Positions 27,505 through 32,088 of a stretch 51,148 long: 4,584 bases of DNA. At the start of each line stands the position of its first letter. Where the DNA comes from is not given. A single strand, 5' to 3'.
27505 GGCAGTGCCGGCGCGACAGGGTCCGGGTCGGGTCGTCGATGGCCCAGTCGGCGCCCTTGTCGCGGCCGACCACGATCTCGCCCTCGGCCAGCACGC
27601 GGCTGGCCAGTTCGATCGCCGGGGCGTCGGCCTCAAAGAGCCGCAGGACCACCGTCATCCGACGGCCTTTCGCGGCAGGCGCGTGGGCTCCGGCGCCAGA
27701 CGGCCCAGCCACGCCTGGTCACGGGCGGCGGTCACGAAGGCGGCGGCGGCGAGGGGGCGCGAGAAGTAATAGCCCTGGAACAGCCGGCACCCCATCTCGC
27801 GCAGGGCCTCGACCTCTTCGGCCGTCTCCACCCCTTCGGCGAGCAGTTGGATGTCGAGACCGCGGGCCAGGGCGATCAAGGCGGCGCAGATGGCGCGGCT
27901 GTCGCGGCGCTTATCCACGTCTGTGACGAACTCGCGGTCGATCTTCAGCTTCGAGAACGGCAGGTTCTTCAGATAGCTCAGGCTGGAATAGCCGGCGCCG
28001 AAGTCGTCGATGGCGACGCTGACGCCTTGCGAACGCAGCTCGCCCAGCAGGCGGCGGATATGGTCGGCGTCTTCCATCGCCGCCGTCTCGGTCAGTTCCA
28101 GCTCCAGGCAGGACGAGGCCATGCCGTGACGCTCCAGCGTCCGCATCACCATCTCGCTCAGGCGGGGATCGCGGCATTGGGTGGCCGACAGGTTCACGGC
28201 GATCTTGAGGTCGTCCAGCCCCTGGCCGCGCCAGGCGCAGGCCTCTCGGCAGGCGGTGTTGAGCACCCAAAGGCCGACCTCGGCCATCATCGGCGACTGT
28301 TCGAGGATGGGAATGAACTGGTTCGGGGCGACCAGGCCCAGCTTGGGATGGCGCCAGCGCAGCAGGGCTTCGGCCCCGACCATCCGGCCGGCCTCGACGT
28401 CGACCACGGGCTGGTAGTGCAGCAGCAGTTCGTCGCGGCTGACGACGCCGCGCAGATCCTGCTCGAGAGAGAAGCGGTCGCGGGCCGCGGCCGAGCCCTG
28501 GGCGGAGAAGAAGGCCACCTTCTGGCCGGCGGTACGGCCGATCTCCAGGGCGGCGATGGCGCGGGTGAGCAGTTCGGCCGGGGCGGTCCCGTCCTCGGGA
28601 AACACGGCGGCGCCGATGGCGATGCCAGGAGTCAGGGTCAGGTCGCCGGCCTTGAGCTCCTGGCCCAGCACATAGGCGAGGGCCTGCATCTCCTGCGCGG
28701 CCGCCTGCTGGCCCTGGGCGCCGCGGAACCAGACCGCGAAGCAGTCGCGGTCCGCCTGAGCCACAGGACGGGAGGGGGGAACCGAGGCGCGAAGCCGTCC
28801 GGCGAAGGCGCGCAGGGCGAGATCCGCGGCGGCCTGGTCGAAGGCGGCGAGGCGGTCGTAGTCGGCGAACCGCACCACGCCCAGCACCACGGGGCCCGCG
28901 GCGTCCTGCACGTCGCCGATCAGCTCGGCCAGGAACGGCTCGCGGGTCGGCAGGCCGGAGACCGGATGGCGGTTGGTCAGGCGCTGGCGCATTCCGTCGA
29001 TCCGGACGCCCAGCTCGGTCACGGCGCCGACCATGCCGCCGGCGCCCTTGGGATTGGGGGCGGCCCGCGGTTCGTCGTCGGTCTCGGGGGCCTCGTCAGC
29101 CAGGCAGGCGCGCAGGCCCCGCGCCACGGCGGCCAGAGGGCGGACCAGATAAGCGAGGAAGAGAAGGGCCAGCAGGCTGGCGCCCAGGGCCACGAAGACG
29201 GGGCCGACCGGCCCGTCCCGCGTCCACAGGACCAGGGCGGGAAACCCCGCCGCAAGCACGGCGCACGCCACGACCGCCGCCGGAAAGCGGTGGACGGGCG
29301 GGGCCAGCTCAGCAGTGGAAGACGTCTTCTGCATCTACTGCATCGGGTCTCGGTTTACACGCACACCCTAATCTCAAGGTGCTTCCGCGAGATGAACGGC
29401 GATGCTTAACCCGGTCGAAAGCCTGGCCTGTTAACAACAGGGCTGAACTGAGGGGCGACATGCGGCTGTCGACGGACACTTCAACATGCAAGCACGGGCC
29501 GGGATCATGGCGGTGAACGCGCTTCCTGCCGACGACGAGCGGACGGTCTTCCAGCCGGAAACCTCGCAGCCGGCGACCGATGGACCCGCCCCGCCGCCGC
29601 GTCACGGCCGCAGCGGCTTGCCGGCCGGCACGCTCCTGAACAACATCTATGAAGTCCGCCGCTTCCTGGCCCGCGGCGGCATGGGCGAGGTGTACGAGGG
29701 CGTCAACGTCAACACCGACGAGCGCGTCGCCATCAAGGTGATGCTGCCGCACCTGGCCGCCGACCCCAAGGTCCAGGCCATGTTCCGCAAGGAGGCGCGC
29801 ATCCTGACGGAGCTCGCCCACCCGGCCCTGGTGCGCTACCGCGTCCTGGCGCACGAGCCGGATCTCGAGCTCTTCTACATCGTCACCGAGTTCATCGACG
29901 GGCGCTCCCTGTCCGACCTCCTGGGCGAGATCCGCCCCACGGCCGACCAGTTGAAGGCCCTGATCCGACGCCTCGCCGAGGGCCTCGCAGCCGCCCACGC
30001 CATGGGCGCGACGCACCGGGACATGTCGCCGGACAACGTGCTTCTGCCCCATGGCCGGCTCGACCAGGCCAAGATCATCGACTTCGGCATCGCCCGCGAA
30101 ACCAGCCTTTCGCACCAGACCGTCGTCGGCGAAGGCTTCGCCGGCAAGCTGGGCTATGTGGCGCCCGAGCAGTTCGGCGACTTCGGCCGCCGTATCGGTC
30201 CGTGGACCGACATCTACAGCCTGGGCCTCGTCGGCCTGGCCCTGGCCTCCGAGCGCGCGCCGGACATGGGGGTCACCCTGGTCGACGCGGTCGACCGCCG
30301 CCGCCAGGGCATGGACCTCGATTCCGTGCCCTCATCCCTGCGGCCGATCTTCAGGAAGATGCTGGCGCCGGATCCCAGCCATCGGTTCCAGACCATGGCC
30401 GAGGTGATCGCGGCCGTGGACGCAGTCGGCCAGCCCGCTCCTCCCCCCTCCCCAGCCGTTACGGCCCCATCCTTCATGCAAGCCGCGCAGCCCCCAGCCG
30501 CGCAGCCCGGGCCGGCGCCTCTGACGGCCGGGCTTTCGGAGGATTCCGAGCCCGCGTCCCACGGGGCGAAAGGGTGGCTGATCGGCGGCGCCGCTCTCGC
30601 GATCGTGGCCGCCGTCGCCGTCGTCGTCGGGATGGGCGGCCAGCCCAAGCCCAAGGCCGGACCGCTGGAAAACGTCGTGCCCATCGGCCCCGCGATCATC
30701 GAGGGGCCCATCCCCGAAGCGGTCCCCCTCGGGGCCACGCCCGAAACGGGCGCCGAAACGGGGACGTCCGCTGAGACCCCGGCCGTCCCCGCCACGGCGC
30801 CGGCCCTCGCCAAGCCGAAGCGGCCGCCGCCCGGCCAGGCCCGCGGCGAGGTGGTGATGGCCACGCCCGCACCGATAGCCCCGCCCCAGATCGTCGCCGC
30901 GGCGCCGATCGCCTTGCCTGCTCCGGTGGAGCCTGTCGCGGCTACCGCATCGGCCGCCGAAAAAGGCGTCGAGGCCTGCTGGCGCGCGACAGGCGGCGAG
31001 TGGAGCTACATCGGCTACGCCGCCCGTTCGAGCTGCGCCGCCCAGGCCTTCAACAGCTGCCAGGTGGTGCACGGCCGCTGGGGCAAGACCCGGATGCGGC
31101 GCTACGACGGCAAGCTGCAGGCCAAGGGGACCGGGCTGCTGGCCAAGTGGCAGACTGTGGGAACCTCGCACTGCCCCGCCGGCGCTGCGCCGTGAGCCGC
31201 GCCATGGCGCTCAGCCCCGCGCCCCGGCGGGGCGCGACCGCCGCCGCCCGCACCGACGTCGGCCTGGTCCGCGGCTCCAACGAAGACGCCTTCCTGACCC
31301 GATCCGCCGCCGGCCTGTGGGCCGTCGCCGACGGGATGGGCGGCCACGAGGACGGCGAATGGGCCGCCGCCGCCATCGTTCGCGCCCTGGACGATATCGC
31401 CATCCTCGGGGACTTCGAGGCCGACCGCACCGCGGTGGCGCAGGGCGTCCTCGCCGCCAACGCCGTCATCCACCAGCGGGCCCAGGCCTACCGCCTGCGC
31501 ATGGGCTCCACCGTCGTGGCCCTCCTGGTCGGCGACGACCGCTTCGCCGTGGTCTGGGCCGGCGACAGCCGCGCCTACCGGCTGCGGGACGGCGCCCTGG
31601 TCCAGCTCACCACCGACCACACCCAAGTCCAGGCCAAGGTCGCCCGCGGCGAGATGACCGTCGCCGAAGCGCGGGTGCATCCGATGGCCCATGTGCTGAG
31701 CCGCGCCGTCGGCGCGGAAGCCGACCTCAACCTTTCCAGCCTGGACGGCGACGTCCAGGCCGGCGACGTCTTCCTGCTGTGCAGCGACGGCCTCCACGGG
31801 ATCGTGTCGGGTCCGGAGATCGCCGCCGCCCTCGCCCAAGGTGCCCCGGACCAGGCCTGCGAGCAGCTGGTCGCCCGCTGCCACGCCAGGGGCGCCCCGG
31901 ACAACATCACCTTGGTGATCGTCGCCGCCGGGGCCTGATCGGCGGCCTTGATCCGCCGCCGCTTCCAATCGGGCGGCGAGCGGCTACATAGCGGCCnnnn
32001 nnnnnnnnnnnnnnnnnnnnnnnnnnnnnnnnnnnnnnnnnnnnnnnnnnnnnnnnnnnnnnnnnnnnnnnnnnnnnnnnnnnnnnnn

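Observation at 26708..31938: T6SS-style TagH / Ser-Thr kinase / PP2C phosphorylation module with no T6SS, physically wired to a c-di-GMP phosphodiesterase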

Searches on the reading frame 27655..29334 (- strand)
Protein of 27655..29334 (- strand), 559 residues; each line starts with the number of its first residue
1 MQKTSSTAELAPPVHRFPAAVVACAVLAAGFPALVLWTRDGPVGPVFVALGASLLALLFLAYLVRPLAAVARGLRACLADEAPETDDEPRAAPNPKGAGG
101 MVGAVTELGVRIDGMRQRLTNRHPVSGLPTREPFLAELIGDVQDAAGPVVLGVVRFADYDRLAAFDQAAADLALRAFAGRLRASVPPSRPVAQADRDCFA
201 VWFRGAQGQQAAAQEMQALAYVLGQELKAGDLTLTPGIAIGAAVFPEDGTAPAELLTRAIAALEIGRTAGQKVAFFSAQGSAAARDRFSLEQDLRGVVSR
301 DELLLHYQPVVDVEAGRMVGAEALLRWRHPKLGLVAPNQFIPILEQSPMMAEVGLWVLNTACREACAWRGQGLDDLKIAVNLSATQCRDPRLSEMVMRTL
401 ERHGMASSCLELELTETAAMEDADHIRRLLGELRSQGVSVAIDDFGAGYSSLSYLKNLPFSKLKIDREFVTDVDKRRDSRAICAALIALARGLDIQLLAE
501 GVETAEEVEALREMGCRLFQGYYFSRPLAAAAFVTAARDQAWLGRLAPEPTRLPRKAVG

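Call 3: search_protein_families(library=pfam, proteins=[window:27655-29334:-], max_evalue=0.01)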
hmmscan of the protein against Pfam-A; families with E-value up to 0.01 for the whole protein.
window:27655-29334:- (559 aa): 2 families
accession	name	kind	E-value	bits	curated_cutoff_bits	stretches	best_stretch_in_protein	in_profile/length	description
PF00563.25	EAL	-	9.5e-77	258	31.3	1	292-527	2-236/236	EAL domain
PF00990.26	GGDEF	-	1.4e-08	35.1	23.8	1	126-271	7-159/161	Diguanylate cyclase, GGDEF domain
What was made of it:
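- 27655..29334 (-): Membrane-anchored degenerate-GGDEF / active-type EAL protein (559 aa), HmsP/DibA-like. PF00563 E=9.5e-77 and PF00990 E=1.4e-8 (call 3).
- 28522..28959 (-): Degenerate GGDEF-like domain (residues 126-271); GG[DE]EF replaced by QADRDCF. Call 3.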

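Call 4: search_protein_families(library=ncbifam, proteins=[window:27655-29334:-], max_evalue=0.01)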
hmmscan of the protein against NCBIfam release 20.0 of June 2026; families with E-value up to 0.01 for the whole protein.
window:27655-29334:- (559 aa): 15 families
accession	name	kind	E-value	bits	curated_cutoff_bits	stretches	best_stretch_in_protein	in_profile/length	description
NF045675.1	PhdiestaseDibA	equivalog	6.8e-95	318.7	980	1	165-532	252-620/623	phosphodiesterase DibA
NF008467.0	PRK11359.1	equivalog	1.6e-81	274.5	857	1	118-532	374-787/800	oxygen-sensing cyclic-di-GMP phosphodiesterase DosP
NF052458.1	PhdiestGepA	equivalog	1.1e-76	258.7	1200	1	149-533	454-837/840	phosphodiesterase GepA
NF008807.1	PRK11829.1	equivalog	8e-73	245.6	733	1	117-535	239-660/670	biofilm formation regulator HmsP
NF053781.1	cdiGMPphdstlr2612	equivalog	1e-72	245.4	1600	1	122-533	842-1261/1268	Tlr1612 family c-di-GMP phosphodiesterase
NF007474.0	PRK10060.1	equivalog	1.1e-72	245.2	782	1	118-534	235-651/663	cyclic di-GMP phosphodiesterase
NF052596.1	RR_EAL_PvrR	equivalog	2.2e-47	161.6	580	1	281-536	132-388/398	response regulator cyclic di-GMP phosphodiesterase PvrR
NF007839.0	PRK10551.1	equivalog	3.4e-46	157.9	461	1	292-539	266-512/518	cyclic di-GMP phosphodiesterase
NF007298.0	PRK09776.1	equivalog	4.3e-33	114.3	1135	1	126-537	690-1106/1111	diguanylate cyclase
NF045673.1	c-di-GMPRcptLapD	equivalog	6.3e-33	114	1020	1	199-528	322-645/647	cyclic di-GMP receptor LapD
NF052265.1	EAL_dom_RimA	equivalog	3.2e-30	105.2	430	1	306-531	20-237/248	S6 modification regulatory phosphodiesterase RimA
NF008281.1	PRK11059.1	equivalog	3.9e-21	75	663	1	297-527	404-629/633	RNase E specificity factor CsrD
NF051476.1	CDiGphdiTpdA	equivalog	6.9e-19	68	1000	1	398-525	443-568/570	cyclic di-GMP phosphodiesterase TpdA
NF008617.0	PRK11596.1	equivalog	2.2e-13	50.1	190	1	306-530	33-245/255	cyclic-guanylate-specific phosphodiesterase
NF007423.1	PRK09966.1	equivalog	4.6e-06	25.8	325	1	123-259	242-382/390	diguanylate cyclase DgcN/YfiN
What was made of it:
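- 27655..29334 (-): Below the cut-off of every NCBIfam equivalog (call 4).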

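Call 48: search_protein_families(library=padloc, proteins=[window:27655-29334:-], max_evalue=0.001)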
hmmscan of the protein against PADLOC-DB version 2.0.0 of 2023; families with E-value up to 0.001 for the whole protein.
window:27655-29334:- (559 aa): 0 families

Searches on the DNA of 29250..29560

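Call 67: search_rna_families(source=window, start=29250, end=29560, threshold=evalue, max_evalue=10)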
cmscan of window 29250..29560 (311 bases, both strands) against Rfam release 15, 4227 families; matches with E-value up to 10: 2.
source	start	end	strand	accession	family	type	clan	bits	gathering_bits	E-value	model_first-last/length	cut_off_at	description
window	29477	29494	-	RF01046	WLE3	Cis-reg;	-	12.4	50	8.9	1-44/44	no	Wingless localisation element 3 (WLE3)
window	29532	29560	-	RF01924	mir-2774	Gene; miRNA;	-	11.9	51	7.7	39-67/67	5'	mir-2774 microRNA precursor family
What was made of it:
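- Tried and rejected: No Rfam match (call 67).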

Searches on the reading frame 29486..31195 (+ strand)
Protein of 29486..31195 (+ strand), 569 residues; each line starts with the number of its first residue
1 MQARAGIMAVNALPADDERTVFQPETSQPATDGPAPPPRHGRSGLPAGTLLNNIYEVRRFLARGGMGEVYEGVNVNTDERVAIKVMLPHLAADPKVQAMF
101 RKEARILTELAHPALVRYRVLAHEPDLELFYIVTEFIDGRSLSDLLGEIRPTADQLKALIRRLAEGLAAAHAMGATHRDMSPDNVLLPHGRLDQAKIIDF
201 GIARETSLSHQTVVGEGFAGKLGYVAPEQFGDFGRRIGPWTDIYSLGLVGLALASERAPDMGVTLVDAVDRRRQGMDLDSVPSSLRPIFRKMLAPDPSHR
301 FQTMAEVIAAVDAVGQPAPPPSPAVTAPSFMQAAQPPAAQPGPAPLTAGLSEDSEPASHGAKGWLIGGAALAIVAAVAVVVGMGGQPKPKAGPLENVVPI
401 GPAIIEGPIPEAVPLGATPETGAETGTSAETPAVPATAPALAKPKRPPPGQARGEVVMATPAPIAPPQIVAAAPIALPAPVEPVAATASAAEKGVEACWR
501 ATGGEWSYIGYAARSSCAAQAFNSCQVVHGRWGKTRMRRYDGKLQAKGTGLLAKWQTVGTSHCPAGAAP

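Call 3: search_protein_families(library=pfam, proteins=[window:29486-31195:+], max_evalue=0.01)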
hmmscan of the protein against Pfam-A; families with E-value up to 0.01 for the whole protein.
window:29486-31195:+ (569 aa): 5 families
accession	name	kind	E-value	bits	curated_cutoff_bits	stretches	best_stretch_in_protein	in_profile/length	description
PF00069.31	Pkinase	-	2.6e-34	119.2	31.7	1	55-303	1-254/263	Protein kinase domain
PF07714.23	PK_Tyr_Ser-Thr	-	3.8e-23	82.6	23.1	1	58-301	4-249/258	Protein tyrosine and serine/threonine kinase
PF03109.22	ABC1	-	7.9e-05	22.4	22.9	0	132-209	145-220/244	ABC1 atypical kinase-like domain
PF01636.29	APH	-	0.00016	21.9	23.2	1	85-173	25-110/239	Phosphotransferase enzyme family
PF06293.20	Kdo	-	0.001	19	21.3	1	111-204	74-170/207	Lipopolysaccharide kinase (Kdo/WaaP) family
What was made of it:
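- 29486..31195 (+): Hanks-type Ser/Thr kinase (569 aa; alternative start 29507): kinase domain, one TM helix, Pro/Ala-rich extracytoplasmic segment, four-Cys C-terminal domain. PF00069 E=2.6e-34 (call 3).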

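Call 4: search_protein_families(library=ncbifam, proteins=[window:29486-31195:+], max_evalue=0.01)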
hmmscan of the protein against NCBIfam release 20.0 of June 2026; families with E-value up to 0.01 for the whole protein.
window:29486-31195:+ (569 aa): 17 families
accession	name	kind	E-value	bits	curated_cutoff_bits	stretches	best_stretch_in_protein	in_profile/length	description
NF033483.0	PknB_PASTA_kin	equivalog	1.1e-46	160.1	450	1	48-327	2-281/563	Stk1 family PASTA domain-containing Ser/Thr kinase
NF047741.1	antiphage_MADS6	equivalog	6.3e-41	140.6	460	2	152-331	297-473/612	methylation-associated defense system protein kinase MAD6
NF052427.1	StpK7MSMEG_1200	equivalog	1.5e-35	122.8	900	1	55-313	9-267/601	serine/threonine protein kinase StpK7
NF038150.1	lanthi_synth_IV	equivalog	5.6e-29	101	650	1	28-332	167-460/851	class IV lanthionine synthetase LanL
NF009651.0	PRK13184.1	equivalog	2.6e-23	82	839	1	55-312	4-288/932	serine/threonine-protein kinase PknD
TIGR03903.1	TOMM_kin_cyc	equivalog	1.2e-21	76.4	705.75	1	77-252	2-181/1267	TOMM system kinase/cyclase fusion protein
NF033442.0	BREX_PglW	equivalog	2.1e-19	68.8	990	2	95-340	252-505/1391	BREX system serine/threonine kinase PglW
NF038151.1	lanthi_synth_III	equivalog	1.8e-15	56.5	575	1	49-253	216-422/833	class III lanthionine synthetase LanKC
NF011463.0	PRK14879.1-4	equivalog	9.7e-09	35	188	1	71-205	37-162/237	Kae1-associated kinase Bud32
TIGR03724.2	arch_bud32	equivalog_domain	2.4e-07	30.4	125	1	101-208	41-136/193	KEOPS complex kinase/ATPase Bud32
NF011460.0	PRK14879.1-1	equivalog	1.3e-06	27.8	199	1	102-207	60-161/232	Kae1-associated kinase Bud32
NF011464.0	PRK14879.1-7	equivalog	1.8e-06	27.9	246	1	101-204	49-150/221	Kae1-associated kinase Bud32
NF007174.0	PRK09605.1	equivalog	1.1e-05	24.1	447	1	100-208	383-478/535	bifunctional N(6)-L-threonylcarbamoyladenine synthase/serine/threonine protein kinase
NF040671.1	PLuB_AAA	exception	1.9e-05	22.2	999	1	108-312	60-244/1256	PLuB system helicase-like protein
NF058632.1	SerThrKinPrkT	equivalog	2.4e-05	23.5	280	1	50-201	18-163/322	serine/threonine protein kinase PrkT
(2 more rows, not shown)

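Call 48: search_protein_families(library=padloc, proteins=[window:29486-31195:+], max_evalue=0.001)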
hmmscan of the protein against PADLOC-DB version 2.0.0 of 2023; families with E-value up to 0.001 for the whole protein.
window:29486-31195:+ (569 aa): 34 families (the best 25 are shown)
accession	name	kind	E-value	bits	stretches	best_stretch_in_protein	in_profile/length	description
PDLC04053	PD-T4-6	-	1.4e-55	186.9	1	55-333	11-290/311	-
PDLC04042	PD-T4-6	-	6.2e-52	175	1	49-317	5-275/292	-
PDLC04054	PD-T4-6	-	1.4e-50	170.6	1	47-346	5-307/347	-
PDLC04138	mad6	-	1.3e-48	164.3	1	50-320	48-319/659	mads_6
PDLC04039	PD-T4-6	-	1.2e-44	151.1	1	48-437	10-378/458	-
PDLC04043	PD-T4-6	-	1.7e-42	144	1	53-392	15-349/452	-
PDLC04061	PD-T4-6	-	7.7e-42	142.4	1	47-492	10-488/510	-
PDLC04060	PD-T4-6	-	2.8e-40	136.6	1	48-314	3-269/486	-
PDLC04047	PD-T4-6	-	2e-38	130.3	1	49-310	6-268/327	-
PDLC04041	PD-T4-6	-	3.3e-38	130.1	1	26-379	6-357/443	-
PDLC04052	PD-T4-6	-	4.6e-38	129.6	1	50-383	6-344/496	-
PDLC04040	PD-T4-6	-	1.3e-37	127.8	1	61-380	2-338/547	-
PDLC04057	PD-T4-6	-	3.3e-36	123.3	1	48-312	3-268/443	-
PDLC03920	MkoA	-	1.3e-35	121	1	53-314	8-277/1112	-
PDLC04044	PD-T4-6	-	1e-32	111.7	1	48-350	27-326/372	-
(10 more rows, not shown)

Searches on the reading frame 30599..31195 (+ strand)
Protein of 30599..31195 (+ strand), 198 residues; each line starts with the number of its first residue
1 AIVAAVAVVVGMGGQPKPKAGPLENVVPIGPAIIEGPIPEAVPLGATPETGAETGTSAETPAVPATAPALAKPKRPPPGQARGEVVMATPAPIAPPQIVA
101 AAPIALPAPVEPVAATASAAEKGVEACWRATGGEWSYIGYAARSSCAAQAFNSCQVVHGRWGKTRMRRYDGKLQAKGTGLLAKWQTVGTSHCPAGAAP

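Call 23: search_protein_families(library=pfam, proteins=[window:30599-31195:+], max_evalue=0.1)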
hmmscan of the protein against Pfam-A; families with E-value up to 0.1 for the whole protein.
window:30599-31195:+ (198 aa): 0 families
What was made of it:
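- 30947..31192 (+): Rare four-cysteine extracytoplasmic tail domain (about 80 aa), presumed sensor. No Pfam family (call 23).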

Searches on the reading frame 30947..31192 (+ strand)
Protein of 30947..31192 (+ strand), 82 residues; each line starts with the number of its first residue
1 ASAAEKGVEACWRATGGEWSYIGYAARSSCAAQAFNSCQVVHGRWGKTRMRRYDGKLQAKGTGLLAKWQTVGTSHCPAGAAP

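Call 74: search_protein_representatives(protein=window:30947-31192:+)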
Query: 82 residues. Proteins with E-value up to 0.001 (for the whole library): 14; up to 1e-10: 7; up to 1e-30: 1. The best 14 are listed.
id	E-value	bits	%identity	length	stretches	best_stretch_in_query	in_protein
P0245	2.8e-38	146.0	81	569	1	2-79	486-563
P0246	1.3e-24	102.4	54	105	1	3-82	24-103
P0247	2.5e-24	101.5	57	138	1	3-78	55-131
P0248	3.1e-23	98.0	49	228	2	2-81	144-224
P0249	1.2e-22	96.1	58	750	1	3-80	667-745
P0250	1.8e-20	89.2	53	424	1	2-78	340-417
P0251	1.2e-13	67.4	46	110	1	3-81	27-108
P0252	3.1e-07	46.9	42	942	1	9-77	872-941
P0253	4.8e-07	46.3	42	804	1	9-77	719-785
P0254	2.4e-06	44.1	36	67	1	17-77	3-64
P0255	2.7e-06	43.9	39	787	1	4-77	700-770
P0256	2.9e-05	40.7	35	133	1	8-76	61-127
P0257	1.1e-04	38.9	32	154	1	2-77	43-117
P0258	6.8e-04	36.3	27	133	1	2-76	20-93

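Call 75: search_protein_families(library=pfam, proteins=[P0249, P0250, P0252, P0253, P0255, P0248, P0247, P0246], max_evalue=0.0001)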
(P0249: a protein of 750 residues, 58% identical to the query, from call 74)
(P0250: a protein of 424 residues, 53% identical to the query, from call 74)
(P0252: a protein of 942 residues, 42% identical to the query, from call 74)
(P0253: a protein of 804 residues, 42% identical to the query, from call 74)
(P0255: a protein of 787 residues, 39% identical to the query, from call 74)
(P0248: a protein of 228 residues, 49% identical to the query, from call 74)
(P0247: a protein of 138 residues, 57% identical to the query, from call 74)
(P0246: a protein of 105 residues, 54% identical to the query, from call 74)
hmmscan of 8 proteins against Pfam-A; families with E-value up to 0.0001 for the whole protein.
P0249 (750 aa): 2 families
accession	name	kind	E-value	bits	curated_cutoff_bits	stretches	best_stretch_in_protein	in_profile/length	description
PF00069.31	Pkinase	-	2.9e-35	122.4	31.7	1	41-292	1-257/263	Protein kinase domain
PF07714.23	PK_Tyr_Ser-Thr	-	4.6e-23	82.3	23.1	1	44-286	4-248/258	Protein tyrosine and serine/threonine kinase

P0250 (424 aa): 2 families
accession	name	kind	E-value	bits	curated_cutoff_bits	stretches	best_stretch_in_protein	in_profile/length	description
PF00069.31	Pkinase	-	1e-10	41.9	31.7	1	1-86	120-198/263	Protein kinase domain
PF07714.23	PK_Tyr_Ser-Thr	-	4.9e-05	23.2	23.1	1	1-113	124-233/258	Protein tyrosine and serine/threonine kinase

P0252 (942 aa): 2 families
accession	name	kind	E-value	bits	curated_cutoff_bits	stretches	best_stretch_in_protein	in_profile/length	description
PF00069.31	Pkinase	-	2e-32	113.1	31.7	1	46-293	1-253/263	Protein kinase domain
PF07714.23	PK_Tyr_Ser-Thr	-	1.2e-22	80.9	23.1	1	48-293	3-250/258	Protein tyrosine and serine/threonine kinase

P0253 (804 aa): 3 families
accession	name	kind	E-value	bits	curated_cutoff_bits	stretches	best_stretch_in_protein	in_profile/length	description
PF00069.31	Pkinase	-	1.8e-33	116.5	31.7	1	35-284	1-255/263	Protein kinase domain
PF07714.23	PK_Tyr_Ser-Thr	-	1.5e-23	83.9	23.1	1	37-281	3-249/258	Protein tyrosine and serine/threonine kinase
PF03109.22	ABC1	-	6.1e-06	26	22.9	0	110-187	143-218/244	ABC1 atypical kinase-like domain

P0255 (787 aa): 3 families
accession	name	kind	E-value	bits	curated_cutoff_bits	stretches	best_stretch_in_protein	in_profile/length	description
PF00069.31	Pkinase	-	9.9e-32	110.8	31.7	1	55-302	1-253/263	Protein kinase domain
PF07714.23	PK_Tyr_Ser-Thr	-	1.3e-22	80.8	23.1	1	58-302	4-250/258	Protein tyrosine and serine/threonine kinase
PF03109.22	ABC1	-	1.6e-06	27.9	22.9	0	130-206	143-217/244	ABC1 atypical kinase-like domain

P0248 (228 aa): 0 families

P0247 (138 aa): 0 families

P0246 (105 aa): 0 families
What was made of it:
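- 30947..31192 (+): Only 14 representative clusters among 1.84 billion proteins; five of the six hits of 228 aa or longer that were scanned have a Hanks kinase domain, and the 228-aa one has no Pfam match (calls 74, 75).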

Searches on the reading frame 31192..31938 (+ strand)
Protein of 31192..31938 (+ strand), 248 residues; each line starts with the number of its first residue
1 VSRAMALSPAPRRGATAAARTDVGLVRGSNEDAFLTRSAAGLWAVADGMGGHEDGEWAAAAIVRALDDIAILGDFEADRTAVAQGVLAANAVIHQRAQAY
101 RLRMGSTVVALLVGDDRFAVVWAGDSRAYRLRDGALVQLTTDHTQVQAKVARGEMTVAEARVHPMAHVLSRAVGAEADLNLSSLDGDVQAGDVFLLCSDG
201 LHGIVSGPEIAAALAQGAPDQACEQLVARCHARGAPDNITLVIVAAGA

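Call 3: search_protein_families(library=pfam, proteins=[window:31192-31938:+], max_evalue=0.01)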
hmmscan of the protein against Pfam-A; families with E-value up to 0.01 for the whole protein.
window:31192-31938:+ (248 aa): 3 families
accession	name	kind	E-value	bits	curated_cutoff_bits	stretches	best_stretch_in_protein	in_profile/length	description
PF13672.11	PP2C_2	-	5.1e-11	43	24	1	29-203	11-177/209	Protein phosphatase 2C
PF00481.26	PP2C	-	1e-10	42.2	20.3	1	35-148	29-145/255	Protein phosphatase 2C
PF07228.17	SpoIIE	-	0.001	19.5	25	1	170-244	102-189/192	Stage II sporulation protein E (SpoIIE)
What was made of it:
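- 31192..31938 (+): PP2C-type Ser/Thr phosphatase (248 aa; alternative start ATG 31204). PF13672 and PF00481 (call 3).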

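Call 4: search_protein_families(library=ncbifam, proteins=[window:31192-31938:+], max_evalue=0.01)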
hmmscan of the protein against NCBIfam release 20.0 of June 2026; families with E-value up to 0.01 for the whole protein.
window:31192-31938:+ (248 aa): 2 families
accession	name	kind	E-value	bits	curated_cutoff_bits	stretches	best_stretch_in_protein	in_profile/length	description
NF033484.1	Stp1_PP2C_phos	equivalog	4.4e-55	186.7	230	1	21-244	2-231/232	Stp1/IreP family PP2C-type Ser/Thr phosphatase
NF011149.0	PRK14559.1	equivalog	9e-26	90.8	374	1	17-202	374-581/642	serine/threonine phosphatase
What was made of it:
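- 31192..31938 (+): NF033484 Stp1/IreP scores 186.7 bits, below its cut-off of 230 (call 4).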

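Call 48: search_protein_families(library=padloc, proteins=[window:31192-31938:+], max_evalue=0.001)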
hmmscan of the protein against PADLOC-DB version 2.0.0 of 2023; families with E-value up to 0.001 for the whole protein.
window:31192-31938:+ (248 aa): 1 family
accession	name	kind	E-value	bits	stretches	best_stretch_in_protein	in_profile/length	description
PDLC04518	PDC-M21C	-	8.9e-09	32.9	1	18-202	6-187/243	-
